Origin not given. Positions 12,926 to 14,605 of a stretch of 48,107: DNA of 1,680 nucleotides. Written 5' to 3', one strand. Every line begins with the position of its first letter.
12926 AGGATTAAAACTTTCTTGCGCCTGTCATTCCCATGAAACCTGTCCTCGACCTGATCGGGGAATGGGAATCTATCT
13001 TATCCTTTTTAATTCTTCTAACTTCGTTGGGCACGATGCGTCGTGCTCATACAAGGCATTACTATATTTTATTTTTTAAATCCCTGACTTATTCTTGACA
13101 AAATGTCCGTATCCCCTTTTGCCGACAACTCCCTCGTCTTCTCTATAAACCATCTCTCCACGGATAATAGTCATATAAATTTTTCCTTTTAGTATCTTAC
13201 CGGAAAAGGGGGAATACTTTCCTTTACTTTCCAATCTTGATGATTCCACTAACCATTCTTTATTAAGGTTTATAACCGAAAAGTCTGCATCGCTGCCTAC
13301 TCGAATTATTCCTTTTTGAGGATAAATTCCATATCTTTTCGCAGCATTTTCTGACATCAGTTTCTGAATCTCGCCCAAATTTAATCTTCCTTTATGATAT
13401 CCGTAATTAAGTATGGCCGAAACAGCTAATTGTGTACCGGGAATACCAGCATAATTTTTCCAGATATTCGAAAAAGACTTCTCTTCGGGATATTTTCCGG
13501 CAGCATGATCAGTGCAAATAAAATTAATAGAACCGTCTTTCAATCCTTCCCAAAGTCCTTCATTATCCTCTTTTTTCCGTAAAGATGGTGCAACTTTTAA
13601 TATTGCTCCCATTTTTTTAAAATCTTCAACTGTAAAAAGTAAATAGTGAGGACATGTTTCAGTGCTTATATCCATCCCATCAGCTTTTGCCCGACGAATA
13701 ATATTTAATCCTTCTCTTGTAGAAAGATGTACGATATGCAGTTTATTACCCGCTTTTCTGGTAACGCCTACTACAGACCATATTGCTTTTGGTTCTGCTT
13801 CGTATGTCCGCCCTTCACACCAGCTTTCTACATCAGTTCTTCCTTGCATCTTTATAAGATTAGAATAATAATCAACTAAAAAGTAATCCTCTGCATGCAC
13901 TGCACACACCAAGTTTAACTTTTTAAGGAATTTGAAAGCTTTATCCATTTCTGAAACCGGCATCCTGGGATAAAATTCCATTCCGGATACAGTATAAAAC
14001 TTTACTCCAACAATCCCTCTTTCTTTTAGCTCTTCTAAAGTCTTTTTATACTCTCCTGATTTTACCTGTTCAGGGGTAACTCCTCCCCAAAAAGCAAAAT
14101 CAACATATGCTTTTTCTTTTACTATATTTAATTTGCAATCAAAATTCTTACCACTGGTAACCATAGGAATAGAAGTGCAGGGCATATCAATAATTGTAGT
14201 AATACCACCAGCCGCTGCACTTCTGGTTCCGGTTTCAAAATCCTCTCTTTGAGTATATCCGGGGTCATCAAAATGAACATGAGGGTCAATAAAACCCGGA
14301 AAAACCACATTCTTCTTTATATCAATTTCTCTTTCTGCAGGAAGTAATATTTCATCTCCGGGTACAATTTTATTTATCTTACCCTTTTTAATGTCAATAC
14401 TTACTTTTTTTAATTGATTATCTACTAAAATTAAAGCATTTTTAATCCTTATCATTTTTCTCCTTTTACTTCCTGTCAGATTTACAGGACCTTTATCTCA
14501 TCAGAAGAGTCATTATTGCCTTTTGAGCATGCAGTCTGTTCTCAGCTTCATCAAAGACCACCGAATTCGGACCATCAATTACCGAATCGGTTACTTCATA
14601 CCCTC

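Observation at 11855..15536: Two paralogous non-canonical transcarbamylases flanking a cyclic amidohydrolase and feeding one carbamate kinase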

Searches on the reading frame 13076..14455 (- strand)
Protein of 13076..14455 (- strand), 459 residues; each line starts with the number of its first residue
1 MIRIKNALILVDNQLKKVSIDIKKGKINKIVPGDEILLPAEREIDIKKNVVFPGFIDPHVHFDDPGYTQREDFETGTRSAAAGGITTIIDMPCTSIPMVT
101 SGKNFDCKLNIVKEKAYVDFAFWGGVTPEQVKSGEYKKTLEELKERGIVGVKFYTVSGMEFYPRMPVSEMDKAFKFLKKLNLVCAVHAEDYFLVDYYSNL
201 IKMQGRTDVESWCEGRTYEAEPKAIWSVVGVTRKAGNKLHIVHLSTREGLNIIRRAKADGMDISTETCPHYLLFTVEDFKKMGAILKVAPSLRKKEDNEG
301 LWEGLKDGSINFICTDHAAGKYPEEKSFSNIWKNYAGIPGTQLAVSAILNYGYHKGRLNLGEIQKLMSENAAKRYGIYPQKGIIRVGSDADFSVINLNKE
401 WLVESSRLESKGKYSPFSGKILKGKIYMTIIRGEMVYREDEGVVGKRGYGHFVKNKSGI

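Call 4: search_protein_families(library=ncbifam, proteins=[window:13076-14455:-], max_evalue=0.00001)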
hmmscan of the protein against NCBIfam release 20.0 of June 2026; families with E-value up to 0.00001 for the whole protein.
window:13076-14455:- (459 aa): 41 families (the best 25 are shown)
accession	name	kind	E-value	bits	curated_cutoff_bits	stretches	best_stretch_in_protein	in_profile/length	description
TIGR03178.1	allantoinase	equivalog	1e-117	393.7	357.85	1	4-448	4-436/441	allantoinase AllB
NF004839.0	PRK06189.1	equivalog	1.1e-116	390.1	631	1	4-455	7-447/451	allantoinase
NF058539.1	ergo_uti2_ErtD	equivalog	6.6e-100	335.1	650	1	8-456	9-448/449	hydantoin-5-propionate amidohydrolase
TIGR00857.1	pyrC_multi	subfamily_domain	2e-93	313.6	279.05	1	16-439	4-411/412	dihydroorotase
NF005960.0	PRK08044.1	equivalog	2.6e-87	293.4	688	1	4-455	7-450/453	allantoinase AllB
NF002668.0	PRK02382.1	equivalog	4.3e-87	292.6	452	1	12-456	10-429/436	dihydroorotase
NF058538.1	ergo_util_ErtD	equivalog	1.1e-84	284.9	600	1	5-454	6-445/446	hydantoin-5-propionate amidohydrolase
NF005751.0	PRK07575.1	equivalog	6e-80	268.9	529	1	2-444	5-427/440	dihydroorotase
TIGR02033.1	D-hydantoinase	equivalog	4.6e-78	263.2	393.25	1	4-454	3-453/454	dihydropyrimidinase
NF006559.0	PRK09060.1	equivalog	5.8e-78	262.2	482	1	4-447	9-432/444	dihydroorotase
NF006688.0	PRK09236.1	equivalog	1.1e-75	255.2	535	1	2-441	4-430/444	dihydroorotase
NF006837.0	PRK09357.1-2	equivalog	4.3e-74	249.6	575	1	3-441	4-426/428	dihydroorotase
NF003271.0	PRK04250.1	equivalog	5.4e-70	236.1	405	1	9-447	10-397/407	dihydroorotase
NF006844.0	PRK09357.2-5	equivalog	3.5e-69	233.8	701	1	2-438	4-421/422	dihydroorotase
NF009941.0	PRK13404.1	subfamily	1.8e-68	231.3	647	1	4-456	8-462/478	dihydropyrimidinase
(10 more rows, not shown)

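Call 45: search_protein_families(library=pfam, proteins=[window:13076-14455:-], max_evalue=0.0001)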
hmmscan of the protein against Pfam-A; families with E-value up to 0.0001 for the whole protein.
window:13076-14455:- (459 aa): 2 families
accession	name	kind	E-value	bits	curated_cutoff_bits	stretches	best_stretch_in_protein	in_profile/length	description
PF01979.26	Amidohydro_1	-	4.3e-28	99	25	1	50-436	1-345/345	Amidohydrolase family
PF07969.17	Amidohydro_3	-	6.6e-12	46.1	29.7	1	356-437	405-472/472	Amidohydrolase family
